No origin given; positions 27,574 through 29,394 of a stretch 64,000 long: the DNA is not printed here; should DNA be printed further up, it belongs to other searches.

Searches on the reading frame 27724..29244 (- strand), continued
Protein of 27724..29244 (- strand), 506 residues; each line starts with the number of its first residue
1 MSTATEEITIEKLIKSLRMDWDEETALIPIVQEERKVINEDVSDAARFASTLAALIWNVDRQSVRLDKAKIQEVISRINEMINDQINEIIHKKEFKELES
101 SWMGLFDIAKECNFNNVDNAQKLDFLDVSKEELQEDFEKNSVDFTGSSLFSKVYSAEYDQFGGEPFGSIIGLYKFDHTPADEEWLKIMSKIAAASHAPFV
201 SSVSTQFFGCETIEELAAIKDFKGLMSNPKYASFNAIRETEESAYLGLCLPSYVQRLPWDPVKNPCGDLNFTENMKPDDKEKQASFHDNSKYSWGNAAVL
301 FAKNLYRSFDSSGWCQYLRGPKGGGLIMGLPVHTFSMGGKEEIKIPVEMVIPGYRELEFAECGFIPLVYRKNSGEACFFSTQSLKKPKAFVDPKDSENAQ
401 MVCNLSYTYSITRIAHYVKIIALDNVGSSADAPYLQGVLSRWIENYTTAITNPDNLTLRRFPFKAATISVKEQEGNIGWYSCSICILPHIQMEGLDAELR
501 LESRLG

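Call 54: find_homologous_proteins(query=L027:552-3146:+, max_evalue=1e-50)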
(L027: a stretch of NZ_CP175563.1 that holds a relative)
Query L027:552-3146:+ (865 aa): 8000 proteins with E <= 1e-50 among 8000 candidates; the best 120 are listed.
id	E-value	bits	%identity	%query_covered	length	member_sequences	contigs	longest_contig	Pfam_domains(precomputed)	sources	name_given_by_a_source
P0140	0.0e+0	1858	98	100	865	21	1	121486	PF13173.13,PF02861.26,PF00004.36,PF13401.13,PF23569.2,PF17871.8,PF07728.21,PF13191.13,PF00158.33,PF07724.21,PF12775.14,PF05621.18,PF10431.16,PF20720.4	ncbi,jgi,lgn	jgi:ATP-dependent Clp protease ATP-binding subunit ClpB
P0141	0.0e+0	1714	90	100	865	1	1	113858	PF13173.13,PF02861.26,PF00004.36,PF13401.13,PF23569.2,PF17871.8,PF07728.21,PF13191.13,PF07724.21,PF05621.18,PF10431.16,PF20720.4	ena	-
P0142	0.0e+0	1633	86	100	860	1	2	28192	PF13173.13,PF02861.26,PF00004.36,PF13401.13,PF23569.2,PF17871.8,PF07728.21,PF13191.13,PF00158.33,PF07724.21,PF05621.18,PF10431.16,PF20720.4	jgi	-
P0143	0.0e+0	1632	86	100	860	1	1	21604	PF13173.13,PF02861.26,PF00004.36,PF13401.13,PF23569.2,PF17871.8,PF07728.21,PF13191.13,PF00158.33,PF07724.21,PF05621.18,PF10431.16,PF20720.4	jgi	jgi:ATP-dependent Clp protease ATP-binding subunit ClpB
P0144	0.0e+0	1631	86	100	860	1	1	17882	PF13173.13,PF02861.26,PF00004.36,PF13401.13,PF23569.2,PF17871.8,PF07728.21,PF13191.13,PF00158.33,PF07724.21,PF05621.18,PF10431.16,PF20720.4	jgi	-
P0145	0.0e+0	1628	86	100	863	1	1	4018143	PF13173.13,PF02861.26,PF00004.36,PF13401.13,PF23569.2,PF17871.8,PF13238.13,PF07728.21,PF13191.13,PF00158.33,PF07724.21,PF05621.18,PF10431.16,PF20720.4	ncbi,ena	-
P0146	0.0e+0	1628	85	100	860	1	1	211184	PF13173.13,PF02861.26,PF00004.36,PF13401.13,PF23569.2,PF17871.8,PF07728.21,PF13191.13,PF00158.33,PF07724.21,PF10431.16,PF20720.4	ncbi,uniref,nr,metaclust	ncbi:ATP-dependent Clp protease ATP-binding subunit ClpB [Syntrophus gentianae]|uniref:Chaperone pro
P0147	0.0e+0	1620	86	99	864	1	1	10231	PF13173.13,PF02861.26,PF00004.36,PF13401.13,PF23569.2,PF17871.8,PF07728.21,PF13191.13,PF00158.33,PF07724.21,PF05621.18,PF10431.16,PF20720.4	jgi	-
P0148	0.0e+0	1618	86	99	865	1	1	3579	PF13173.13,PF02861.26,PF00004.36,PF13401.13,PF23569.2,PF17871.8,PF07728.21,PF13191.13,PF00158.33,PF07724.21,PF05621.18,PF10431.16,PF20720.4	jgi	-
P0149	0.0e+0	1615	85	99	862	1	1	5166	PF13173.13,PF02861.26,PF00004.36,PF13401.13,PF23569.2,PF17871.8,PF07728.21,PF13191.13,PF00158.33,PF07724.21,PF05621.18,PF10431.16,PF20720.4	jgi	-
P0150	0.0e+0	1612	85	99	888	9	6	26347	PF13173.13,PF02861.26,PF00004.36,PF13401.13,PF23569.2,PF17871.8,PF13238.13,PF07728.21,PF13191.13,PF07724.21,PF05621.18,PF10431.16,PF20720.4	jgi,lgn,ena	-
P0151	0.0e+0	1603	84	99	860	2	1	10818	PF13173.13,PF02861.26,PF00004.36,PF13401.13,PF23569.2,PF17871.8,PF07728.21,PF13191.13,PF00158.33,PF07724.21,PF05621.18,PF10431.16,PF20720.4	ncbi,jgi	jgi:ATP-dependent Clp protease ATP-binding subunit ClpB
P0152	0.0e+0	1594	82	100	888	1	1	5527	PF13173.13,PF02861.26,PF00004.36,PF13401.13,PF23569.2,PF17871.8,PF07728.21,PF13191.13,PF00158.33,PF07724.21,PF05621.18,PF10431.16,PF20720.4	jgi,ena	-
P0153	0.0e+0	1591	82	100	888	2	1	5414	PF02861.26,PF07724.21,PF00004.36,PF13401.13,PF23569.2,PF17871.8,PF07728.21,PF05621.18,PF10431.16,PF20720.4,PF13191.13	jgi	jgi:ATP-dependent Clp protease ATP-binding subunit ClpB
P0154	0.0e+0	1590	83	99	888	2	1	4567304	PF02861.26,PF07724.21,PF00004.36,PF13401.13,PF23569.2,PF17871.8,PF07728.21,PF05621.18,PF10431.16,PF20720.4,PF13191.13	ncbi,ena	-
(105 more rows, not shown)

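Call 60: find_encoding_contigs(protein=P0133, flank=10000, max_places=3)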
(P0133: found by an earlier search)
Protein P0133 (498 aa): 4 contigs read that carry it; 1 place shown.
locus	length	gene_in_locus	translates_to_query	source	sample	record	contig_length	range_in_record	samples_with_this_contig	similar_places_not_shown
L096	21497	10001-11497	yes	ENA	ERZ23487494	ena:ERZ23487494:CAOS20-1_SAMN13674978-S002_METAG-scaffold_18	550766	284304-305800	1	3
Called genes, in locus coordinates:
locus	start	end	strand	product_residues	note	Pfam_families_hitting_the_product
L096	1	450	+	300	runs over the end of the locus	PF01694:Rhomboid (weak)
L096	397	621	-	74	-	-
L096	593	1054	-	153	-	PF00383:dCMP_cyt_deam_1, PF14437:MafB19-deam, PF14439:Bd3614-deam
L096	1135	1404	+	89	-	PF00312:Ribosomal_S15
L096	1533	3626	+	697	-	PF01138:RNase_PH, PF03725:RNase_PH_C, PF03726:PNPase, PF01138:RNase_PH, PF00013:KH_1, PF00575:S1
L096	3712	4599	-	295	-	-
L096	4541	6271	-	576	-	PF03797:Autotransporter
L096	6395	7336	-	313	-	-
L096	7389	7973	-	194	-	-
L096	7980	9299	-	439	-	-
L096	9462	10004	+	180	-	PF05591:T6SS_VipA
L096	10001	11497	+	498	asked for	PF05943:VipB, PF18945:VipB_2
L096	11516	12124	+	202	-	-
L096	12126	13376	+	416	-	PF05936:T6SS_VasE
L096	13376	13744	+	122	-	PF04965:GPW_gp25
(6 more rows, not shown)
